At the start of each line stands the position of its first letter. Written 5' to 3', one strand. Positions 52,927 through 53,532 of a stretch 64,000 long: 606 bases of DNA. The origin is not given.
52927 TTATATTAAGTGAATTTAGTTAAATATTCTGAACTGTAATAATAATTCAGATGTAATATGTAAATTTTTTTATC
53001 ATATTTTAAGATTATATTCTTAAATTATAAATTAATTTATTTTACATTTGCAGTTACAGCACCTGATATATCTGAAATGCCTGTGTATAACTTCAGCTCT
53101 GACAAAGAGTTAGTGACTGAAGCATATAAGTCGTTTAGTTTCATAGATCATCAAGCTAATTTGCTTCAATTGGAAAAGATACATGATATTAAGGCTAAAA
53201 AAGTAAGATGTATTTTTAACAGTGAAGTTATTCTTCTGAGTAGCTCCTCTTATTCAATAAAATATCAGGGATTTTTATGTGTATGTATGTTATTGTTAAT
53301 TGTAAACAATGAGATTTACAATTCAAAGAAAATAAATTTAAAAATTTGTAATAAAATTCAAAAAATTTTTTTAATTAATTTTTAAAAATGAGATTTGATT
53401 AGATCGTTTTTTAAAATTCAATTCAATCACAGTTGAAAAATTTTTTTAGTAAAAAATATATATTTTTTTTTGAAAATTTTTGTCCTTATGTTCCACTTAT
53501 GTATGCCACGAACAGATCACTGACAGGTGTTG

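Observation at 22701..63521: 5' half of a TEP1 (telomerase-associated / vault protein, TROVE domain) homologue with large TE-filled introns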

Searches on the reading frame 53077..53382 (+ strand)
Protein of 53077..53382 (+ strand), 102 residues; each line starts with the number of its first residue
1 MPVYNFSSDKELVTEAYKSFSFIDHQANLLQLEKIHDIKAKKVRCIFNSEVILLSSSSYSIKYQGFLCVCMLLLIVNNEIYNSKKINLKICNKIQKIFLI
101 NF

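Call 30: find_encoding_contigs(protein=window:53077-53382:+, flank=10000, max_places=4)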
Protein window:53077-53382:+ (102 aa): no gene with exactly this product is on record in the collection.
